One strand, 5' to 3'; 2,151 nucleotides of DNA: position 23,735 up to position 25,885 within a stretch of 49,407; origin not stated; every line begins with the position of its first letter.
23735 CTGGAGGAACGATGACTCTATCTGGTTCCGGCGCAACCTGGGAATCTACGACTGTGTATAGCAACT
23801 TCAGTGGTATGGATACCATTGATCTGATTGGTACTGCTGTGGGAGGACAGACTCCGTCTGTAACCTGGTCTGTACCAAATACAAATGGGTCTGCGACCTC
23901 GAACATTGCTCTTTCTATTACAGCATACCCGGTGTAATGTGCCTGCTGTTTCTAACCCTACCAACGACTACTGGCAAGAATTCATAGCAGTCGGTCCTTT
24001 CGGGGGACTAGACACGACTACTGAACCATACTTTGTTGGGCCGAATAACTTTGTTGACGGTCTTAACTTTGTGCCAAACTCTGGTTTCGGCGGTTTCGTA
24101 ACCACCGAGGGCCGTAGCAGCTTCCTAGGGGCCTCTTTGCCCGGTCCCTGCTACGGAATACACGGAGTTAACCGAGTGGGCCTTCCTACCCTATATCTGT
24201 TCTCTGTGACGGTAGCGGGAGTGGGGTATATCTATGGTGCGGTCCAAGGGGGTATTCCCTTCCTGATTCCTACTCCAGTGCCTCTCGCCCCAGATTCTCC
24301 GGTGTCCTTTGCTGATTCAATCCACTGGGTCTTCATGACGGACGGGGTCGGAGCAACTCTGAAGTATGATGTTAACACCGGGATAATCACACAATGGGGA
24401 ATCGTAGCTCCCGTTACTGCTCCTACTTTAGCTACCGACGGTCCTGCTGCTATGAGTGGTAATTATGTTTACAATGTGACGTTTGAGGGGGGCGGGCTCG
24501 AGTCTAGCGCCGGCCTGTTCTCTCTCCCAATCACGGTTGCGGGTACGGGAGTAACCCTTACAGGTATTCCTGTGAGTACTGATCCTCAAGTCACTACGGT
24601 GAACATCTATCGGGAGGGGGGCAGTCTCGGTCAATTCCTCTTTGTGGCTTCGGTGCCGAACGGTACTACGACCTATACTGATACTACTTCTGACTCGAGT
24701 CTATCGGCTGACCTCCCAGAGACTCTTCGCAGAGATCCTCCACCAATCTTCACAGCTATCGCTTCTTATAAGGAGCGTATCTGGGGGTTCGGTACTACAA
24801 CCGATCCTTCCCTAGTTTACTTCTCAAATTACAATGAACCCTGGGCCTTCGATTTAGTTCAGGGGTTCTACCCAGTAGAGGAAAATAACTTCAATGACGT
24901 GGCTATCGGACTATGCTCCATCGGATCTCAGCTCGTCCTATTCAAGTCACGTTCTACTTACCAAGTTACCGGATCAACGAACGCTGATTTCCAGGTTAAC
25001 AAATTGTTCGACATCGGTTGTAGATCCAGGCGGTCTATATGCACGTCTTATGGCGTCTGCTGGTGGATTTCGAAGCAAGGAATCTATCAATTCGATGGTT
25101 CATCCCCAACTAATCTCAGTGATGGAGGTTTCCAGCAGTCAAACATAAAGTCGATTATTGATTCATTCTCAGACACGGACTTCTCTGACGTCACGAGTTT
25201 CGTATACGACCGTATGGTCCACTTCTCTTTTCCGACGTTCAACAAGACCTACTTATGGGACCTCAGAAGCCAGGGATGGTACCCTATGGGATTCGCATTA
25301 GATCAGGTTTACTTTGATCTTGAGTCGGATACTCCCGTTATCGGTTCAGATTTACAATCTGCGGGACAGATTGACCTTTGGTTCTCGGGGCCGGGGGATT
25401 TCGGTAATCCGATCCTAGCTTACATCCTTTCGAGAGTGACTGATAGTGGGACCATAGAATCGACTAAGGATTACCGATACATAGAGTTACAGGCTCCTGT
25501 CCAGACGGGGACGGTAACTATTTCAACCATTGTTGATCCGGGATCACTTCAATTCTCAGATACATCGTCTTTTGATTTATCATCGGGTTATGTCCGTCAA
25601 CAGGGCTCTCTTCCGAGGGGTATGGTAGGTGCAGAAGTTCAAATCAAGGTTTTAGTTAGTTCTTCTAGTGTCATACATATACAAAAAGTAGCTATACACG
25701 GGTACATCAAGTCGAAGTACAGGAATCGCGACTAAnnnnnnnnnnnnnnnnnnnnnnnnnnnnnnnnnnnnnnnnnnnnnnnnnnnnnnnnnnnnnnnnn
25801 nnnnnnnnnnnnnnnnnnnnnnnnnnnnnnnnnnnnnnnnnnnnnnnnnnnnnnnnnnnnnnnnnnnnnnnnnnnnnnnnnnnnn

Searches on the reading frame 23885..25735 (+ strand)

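Call 3: search_protein_families(library=pfam, proteins=[window:23885-25735:+], max_evalue=0.1)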
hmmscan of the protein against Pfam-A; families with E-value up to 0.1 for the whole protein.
window:23885-25735:+ (616 aa): 0 families

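Call 4: search_protein_families(library=phrogs, proteins=[window:23885-25735:+], max_evalue=0.01)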
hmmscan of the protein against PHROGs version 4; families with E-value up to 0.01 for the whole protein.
window:23885-25735:+ (616 aa): 5 families
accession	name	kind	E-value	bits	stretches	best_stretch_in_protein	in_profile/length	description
phrog_511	-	head and packaging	3.5e-33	116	1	168-423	433-691/862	internal virion protein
phrog_3287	-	head and packaging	8.5e-10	39.1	1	294-466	154-342/524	virion structural protein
phrog_8040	-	connector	6.5e-06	26.3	1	148-272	108-228/396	head closure Hc3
phrog_752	-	head and packaging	0.001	19.1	1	191-280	319-411/475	major head protein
phrog_8094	-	tail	0.0029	16.6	1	344-468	402-540/769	tail appendage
